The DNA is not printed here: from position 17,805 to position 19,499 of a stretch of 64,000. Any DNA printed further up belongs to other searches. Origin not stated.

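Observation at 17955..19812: Unclassified AAA+ ATPase with a Q/R-rich disordered N-terminus paired with a stand-alone CheY-like receiver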

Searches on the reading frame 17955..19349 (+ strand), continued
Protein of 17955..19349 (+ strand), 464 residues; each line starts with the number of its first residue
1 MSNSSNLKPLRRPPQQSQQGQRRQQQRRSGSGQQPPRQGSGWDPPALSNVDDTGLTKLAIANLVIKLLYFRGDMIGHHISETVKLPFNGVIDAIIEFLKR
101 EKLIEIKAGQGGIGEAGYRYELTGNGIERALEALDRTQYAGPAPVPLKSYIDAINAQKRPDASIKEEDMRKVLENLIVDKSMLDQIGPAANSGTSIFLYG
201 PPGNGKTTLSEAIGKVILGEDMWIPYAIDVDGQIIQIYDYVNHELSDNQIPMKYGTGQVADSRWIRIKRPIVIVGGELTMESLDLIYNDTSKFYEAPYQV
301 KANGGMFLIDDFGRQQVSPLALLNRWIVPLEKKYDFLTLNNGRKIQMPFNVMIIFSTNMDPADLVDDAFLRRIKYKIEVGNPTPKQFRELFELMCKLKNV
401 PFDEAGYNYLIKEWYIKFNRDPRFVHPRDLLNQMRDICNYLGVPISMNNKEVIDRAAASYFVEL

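Call 88: search_protein_families(library=pfam, proteins=[P0238, P0254, P0270, P0122, P0130, P0144, P0170, P0162, P0127, P0198], max_evalue=0.001)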
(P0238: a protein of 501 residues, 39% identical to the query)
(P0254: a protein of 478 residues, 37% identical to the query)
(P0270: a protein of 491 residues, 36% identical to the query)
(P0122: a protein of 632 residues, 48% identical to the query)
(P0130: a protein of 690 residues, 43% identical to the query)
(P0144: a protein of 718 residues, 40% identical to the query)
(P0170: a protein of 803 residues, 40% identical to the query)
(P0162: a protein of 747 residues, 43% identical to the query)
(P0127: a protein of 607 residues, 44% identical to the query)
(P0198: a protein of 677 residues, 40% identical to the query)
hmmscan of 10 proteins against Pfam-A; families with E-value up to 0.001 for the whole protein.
P0238 (501 aa): 1 family
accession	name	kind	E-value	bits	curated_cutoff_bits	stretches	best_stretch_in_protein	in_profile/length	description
PF00004.35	AAA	-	9.8e-05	23.2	21.2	0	206-230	1-25/131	ATPase family associated with various cellular activities (AAA)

P0254 (478 aa): 0 families

P0270 (491 aa): 2 families
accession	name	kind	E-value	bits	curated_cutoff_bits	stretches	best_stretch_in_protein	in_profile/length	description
PF01078.27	Mg_chelatase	-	0.00085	19.2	20.3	0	205-229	24-48/207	Magnesium chelatase, subunit ChlI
PF00004.35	AAA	-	0.00095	20.1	21.2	0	206-224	1-19/131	ATPase family associated with various cellular activities (AAA)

P0122 (632 aa): 1 family
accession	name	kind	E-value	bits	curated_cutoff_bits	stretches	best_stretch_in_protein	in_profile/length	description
PF01078.27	Mg_chelatase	-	0.00048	20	20.3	0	353-383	17-47/207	Magnesium chelatase, subunit ChlI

P0130 (690 aa): 2 families
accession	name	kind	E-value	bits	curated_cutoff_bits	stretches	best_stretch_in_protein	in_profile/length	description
PF00498.31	FHA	-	1.5e-09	38.6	20.7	1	24-86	2-66/67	FHA domain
PF16697.10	Yop-YscD_cpl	-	9.7e-05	23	33.2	1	15-90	11-87/94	Inner membrane component of T3SS, cytoplasmic domain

P0144 (718 aa): 2 families
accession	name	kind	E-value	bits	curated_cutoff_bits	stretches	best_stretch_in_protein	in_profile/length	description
PF00498.31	FHA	-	1.3e-14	54.8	20.7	1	23-85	1-65/67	FHA domain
PF16697.10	Yop-YscD_cpl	-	1.5e-09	38.4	33.2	1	14-90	10-87/94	Inner membrane component of T3SS, cytoplasmic domain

P0170 (803 aa): 1 family
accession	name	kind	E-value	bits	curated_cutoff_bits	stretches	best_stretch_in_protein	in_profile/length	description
PF08668.18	HDOD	-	8.7e-38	130.2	22.9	1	61-247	5-193/196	HDOD domain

P0162 (747 aa): 0 families

P0127 (607 aa): 1 family
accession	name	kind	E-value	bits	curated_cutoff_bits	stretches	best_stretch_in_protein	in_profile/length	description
PF13191.12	AAA_16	-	0.00064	20.7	32.6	0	323-391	11-86/167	AAA ATPase domain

P0198 (677 aa): 2 families
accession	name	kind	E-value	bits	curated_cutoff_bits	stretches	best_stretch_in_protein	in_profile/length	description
PF00004.35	AAA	-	7.8e-06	26.8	21.2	1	206-232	1-27/131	ATPase family associated with various cellular activities (AAA)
PF13191.12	AAA_16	-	2.1e-05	25.5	32.6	1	201-342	22-152/167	AAA ATPase domain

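Call 96: find_encoding_contigs(protein=P0275, flank=9000, max_places=1)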
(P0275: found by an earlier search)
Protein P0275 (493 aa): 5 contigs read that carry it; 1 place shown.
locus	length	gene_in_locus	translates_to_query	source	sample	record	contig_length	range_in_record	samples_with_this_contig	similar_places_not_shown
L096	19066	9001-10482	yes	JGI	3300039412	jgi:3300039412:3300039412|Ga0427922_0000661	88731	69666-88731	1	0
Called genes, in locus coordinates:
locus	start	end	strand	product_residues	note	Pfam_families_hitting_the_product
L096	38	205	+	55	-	-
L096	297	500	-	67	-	-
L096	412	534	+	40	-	-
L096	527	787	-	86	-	-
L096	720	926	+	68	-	-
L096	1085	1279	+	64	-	-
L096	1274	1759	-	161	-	-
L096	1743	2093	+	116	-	PF07811:TadE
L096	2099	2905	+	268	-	PF08666:SAF, PF16976:RcpC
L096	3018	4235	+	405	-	PF13614:AAA_31 (weak)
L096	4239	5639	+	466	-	PF00437:T2SSE, PF27713:UCP018868 (weak)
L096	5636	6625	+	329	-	PF00482:T2SSF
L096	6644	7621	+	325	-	PF00482:T2SSF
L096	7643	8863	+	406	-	PF13400:Tad, PF09977:Tad_C, PF23981:DUF7305 (faint)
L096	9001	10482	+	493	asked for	-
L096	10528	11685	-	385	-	PF01075:Glyco_transf_9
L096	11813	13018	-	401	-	PF13439:Glyco_transf_4, PF13579:Glyco_trans_4_4, PF00534:Glycos_transf_1, PF20706:GT4-conflict, PF13692:Glyco_trans_1_4, PF13524:Glyco_trans_1_2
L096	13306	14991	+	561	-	PF00501:AMP-binding, PF13193:AMP-binding_C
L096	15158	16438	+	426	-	PF00709:Adenylsucc_synt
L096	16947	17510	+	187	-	PF01558:POR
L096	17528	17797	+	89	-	PF12838:Fer4_7 (faint), PF13187:Fer4_9 (faint), PF00037:Fer4 (weak), PF12797:Fer4_2 (faint), PF12837:Fer4_6 (weak), PF13237:Fer4_10 (faint), PF14697:Fer4_21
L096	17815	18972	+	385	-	PF01855:POR_N, PF02780:Transketolase_C (faint), PF17147:PFOR_II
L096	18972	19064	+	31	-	?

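Call 97: find_encoding_contigs(protein=P0191, flank=9000, max_places=2)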
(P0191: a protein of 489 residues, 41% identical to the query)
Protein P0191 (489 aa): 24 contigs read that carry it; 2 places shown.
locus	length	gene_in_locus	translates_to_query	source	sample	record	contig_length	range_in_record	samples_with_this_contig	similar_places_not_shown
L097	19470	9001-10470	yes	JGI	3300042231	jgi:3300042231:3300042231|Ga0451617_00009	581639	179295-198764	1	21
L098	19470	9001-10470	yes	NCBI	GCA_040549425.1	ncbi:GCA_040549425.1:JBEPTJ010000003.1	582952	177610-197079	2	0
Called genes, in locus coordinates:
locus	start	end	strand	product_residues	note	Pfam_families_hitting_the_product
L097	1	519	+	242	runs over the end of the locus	PF00149:Metallophos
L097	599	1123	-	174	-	PF02469:Fasciclin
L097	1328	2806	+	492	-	PF00875:DNA_photolyase, PF03441:FAD_binding_7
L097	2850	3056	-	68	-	-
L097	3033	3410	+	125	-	PF01475:FUR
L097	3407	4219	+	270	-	PF00005:ABC_tran, PF13401:AAA_22 (weak), PF13304:AAA_21 (faint)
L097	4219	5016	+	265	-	PF00950:ABC-3, PF01032:FecCD (weak)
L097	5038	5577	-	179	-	PF00719:Pyrophosphatase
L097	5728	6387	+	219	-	PF01694:Rhomboid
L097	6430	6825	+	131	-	-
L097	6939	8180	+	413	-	PF00072:Response_reg, PF00563:EAL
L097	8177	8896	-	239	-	PF00990:GGDEF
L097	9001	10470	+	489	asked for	-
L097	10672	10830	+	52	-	-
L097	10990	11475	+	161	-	PF00571:CBS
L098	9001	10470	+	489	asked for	-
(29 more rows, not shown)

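Call 102: find_encoding_contigs(protein=P0121, flank=9000, max_places=1)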
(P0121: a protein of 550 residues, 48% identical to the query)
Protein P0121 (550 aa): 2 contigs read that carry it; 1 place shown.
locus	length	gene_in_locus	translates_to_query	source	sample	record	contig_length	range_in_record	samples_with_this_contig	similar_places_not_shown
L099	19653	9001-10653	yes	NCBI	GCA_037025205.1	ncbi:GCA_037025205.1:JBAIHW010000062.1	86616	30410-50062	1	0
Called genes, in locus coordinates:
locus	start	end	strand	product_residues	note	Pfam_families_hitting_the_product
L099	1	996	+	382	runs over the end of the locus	PF01266:DAO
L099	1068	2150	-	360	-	PF01817:CM_2, PF00800:PDT, PF01842:ACT, PF22629:ACT_AHAS_ss (faint)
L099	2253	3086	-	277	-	PF00903:Glyoxalase, PF18029:Glyoxalase_6 (weak)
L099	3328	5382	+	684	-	PF22745:Nlig-Ia, PF01653:DNA_ligase_aden, PF03120:OB_DNA_ligase, PF03119:DNA_ligase_ZBD, PF14520:HHH_5 (faint), PF12826:HHH_2, PF00533:BRCT, PF12738:PTCB-BRCT (weak)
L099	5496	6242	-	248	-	PF00160:Pro_isomerase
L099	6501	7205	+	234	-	PF13489:Methyltransf_23, PF05175:MTS (weak), PF13847:Methyltransf_31, PF08241:Methyltransf_11, PF08242:Methyltransf_12, PF13649:Methyltransf_25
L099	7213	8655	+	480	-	PF22694:CtpB_N-like (faint), PF00595:PDZ, PF13180:PDZ_2 (weak), PF17820:PDZ_6, PF03572:Peptidase_S41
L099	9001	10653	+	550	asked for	-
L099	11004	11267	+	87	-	-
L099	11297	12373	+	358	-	PF00005:ABC_tran, PF13304:AAA_21 (faint)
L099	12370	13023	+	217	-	PF00528:BPD_transp_1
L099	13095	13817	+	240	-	PF00528:BPD_transp_1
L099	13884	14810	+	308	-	PF04069:OpuAC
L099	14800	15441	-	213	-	PF02245:Pur_DNA_glyco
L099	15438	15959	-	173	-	PF00132:Hexapep (weak), PF14602:Hexapep_2 (faint), PF25084:LbH_EIF2B (weak), PF25087:GMPPB_C (weak), PF00132:Hexapep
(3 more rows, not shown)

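Call 104: find_related_loci(query=A4, collection=metagenome_contigs, flank=10000)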
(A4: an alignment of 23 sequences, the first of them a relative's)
Query A4 (437 aa) in metagenome_contigs; peptide patterns used: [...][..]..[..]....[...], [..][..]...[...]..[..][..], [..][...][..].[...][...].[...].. (x = any residue, [..] = any of these).
600 stretches matched a pattern (row limit reached: there are more); 107 encode a relative of the query (tblastn E <= 1e-3); the best 80 are kept; 80 distinct loci.
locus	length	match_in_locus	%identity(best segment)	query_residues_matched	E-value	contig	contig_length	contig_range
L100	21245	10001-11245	45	5-424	6e-125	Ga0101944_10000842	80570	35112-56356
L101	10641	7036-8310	44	5-424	4e-124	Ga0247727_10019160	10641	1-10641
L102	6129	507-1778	44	5-424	2e-123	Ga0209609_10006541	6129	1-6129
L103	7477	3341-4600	44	5-424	1e-117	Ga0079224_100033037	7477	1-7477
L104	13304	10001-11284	43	6-424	2e-112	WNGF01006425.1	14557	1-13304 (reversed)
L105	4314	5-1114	45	61-424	1e-108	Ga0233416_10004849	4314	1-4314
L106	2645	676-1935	42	7-424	1e-110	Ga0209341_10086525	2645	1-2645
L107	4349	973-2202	40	12-424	4e-103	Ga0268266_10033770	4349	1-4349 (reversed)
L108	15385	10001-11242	39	7-424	8e-99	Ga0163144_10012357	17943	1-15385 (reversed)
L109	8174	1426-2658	38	4-425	2e-96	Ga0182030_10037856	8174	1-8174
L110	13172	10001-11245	39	7-424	2e-94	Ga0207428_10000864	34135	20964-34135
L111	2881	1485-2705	40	7-424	1e-96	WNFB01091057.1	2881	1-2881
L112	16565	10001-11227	41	12-424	1e-92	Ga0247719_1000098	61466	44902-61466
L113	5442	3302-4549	39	7-434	2e-92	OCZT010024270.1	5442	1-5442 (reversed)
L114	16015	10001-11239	37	9-424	6e-91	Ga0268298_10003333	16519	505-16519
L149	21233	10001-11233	35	5-430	2e-74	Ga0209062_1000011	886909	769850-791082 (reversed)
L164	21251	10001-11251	33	7-420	9e-69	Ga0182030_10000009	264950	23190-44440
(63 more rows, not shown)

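Call 109: search_protein_families(library=pfam, proteins=[L149:6512-7246:+, L149:7243-8334:+, L149:8321-9886:-, L149:13817-14311:-, L149:14342-15964:-, L149:17769-18977:-, L164:6690-7763:-, L164:7849-9492:-, L164:11566-13071:-, L164:4559-6643:+], max_evalue=0.001)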
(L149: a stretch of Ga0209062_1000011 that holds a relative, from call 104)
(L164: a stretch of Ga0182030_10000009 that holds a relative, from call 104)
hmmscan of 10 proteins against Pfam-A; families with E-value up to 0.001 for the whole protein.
L149:6512-7246:+ (244 aa): 1 family
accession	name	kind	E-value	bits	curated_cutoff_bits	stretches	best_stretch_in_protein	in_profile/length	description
PF01168.26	Ala_racemase_N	-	2.2e-21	77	24.1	1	32-241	4-219/220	Alanine racemase, N-terminal domain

L149:7243-8334:+ (363 aa): 3 families
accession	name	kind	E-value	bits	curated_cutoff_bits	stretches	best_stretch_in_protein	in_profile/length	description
PF13692.12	Glyco_trans_1_4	-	2.1e-08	34.9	27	1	188-323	4-138/142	Glycosyl transferases group 1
PF13524.12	Glyco_trans_1_2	-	5.2e-07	30.1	25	1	205-356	3-142/144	Glycosyl transferase-like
PF00534.26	Glycos_transf_1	-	0.00066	19.7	26.4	1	175-326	5-157/172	Glycosyl transferases group 1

L149:8321-9886:- (521 aa): 1 family
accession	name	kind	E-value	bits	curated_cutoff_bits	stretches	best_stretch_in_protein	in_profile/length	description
PF00263.26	Secretin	-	4.8e-35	121.1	27.5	1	334-496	5-167/169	Bacterial type II and III secretion system protein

L149:13817-14311:- (164 aa): 2 families
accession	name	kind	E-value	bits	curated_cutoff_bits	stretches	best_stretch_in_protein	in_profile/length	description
PF01471.23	PG_binding_1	-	2.3e-13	50.5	23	1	92-140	3-51/57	Putative peptidoglycan binding domain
PF08823.16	PG_binding_2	-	7.7e-05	23.3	21.1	1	89-132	13-56/74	Putative peptidoglycan binding domain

L149:14342-15964:- (540 aa): 6 families
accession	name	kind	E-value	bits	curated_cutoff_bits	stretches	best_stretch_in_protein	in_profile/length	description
PF13365.12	Trypsin_2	-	1.5e-35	123.5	27.6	1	135-275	1-144/144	Trypsin-like peptidase domain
PF13180.12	PDZ_2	-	4.5e-23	81.8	27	2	315-405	2-80/80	PDZ domain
PF17820.7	PDZ_6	-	4.7e-22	77.9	27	2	340-390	1-50/54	PDZ domain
PF00089.32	Trypsin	-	1.7e-20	74.2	20.6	1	133-298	25-216/220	Trypsin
PF00595.29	PDZ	-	2.1e-19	70.1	23.2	2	446-510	21-79/81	PDZ domain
PF12812.13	PDZ_1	-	0.00096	19.6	28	0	461-502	35-76/78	PDZ-like domain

L149:17769-18977:- (402 aa): 3 families
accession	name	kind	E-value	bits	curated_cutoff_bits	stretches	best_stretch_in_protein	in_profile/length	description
PF01546.33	Peptidase_M20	-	1.3e-11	45.3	24.6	1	89-382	2-192/206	Peptidase family M20/M25/M40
PF07687.19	M20_dimer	-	8.9e-10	38.9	21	1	204-280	13-91/107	Peptidase dimerisation domain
PF04389.22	Peptidase_M28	-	2.6e-09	37.6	21.3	1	73-184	1-94/193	Peptidase family M28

L164:6690-7763:- (357 aa): 3 families
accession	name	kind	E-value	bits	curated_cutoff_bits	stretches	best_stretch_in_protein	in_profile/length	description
PF13462.12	Thioredoxin_4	-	1.7e-19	71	23.2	1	182-346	6-164/165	Thioredoxin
PF01323.26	DSBA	-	3.3e-16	60.1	25.6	1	193-344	2-189/191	DSBA-like thioredoxin domain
PF00085.26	Thioredoxin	-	0.00018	21.9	23.5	0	189-230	18-58/103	Thioredoxin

L164:7849-9492:- (547 aa): 2 families
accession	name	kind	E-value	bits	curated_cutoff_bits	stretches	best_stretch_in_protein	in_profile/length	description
PF02540.23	NAD_synthase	-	5.4e-75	252.1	21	1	274-522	3-242/242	NAD synthase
PF00795.27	CN_hydrolase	-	2.2e-26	93.2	23.2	1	2-252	1-243/256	Carbon-nitrogen hydrolase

L164:11566-13071:- (501 aa): 2 families
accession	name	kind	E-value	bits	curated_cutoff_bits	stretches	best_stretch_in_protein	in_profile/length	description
PF02397.22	Bac_transf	-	3.4e-68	229.1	27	1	309-496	1-178/179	Bacterial sugar transferase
PF13727.12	CoA_binding_3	-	6.6e-10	39.7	25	1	102-273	6-175/175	CoA-binding domain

L164:4559-6643:+ (694 aa): 3 families
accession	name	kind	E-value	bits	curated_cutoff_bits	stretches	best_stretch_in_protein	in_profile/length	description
PF00263.26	Secretin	-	4e-18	66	27.5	1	556-675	44-169/169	Bacterial type II and III secretion system protein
PF07719.23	TPR_2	-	1.5e-05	25.2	27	0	123-146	11-34/34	Tetratricopeptide repeat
PF13428.12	TPR_14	-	0.00091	20.1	23.5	0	166-197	6-37/44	Tetratricopeptide repeat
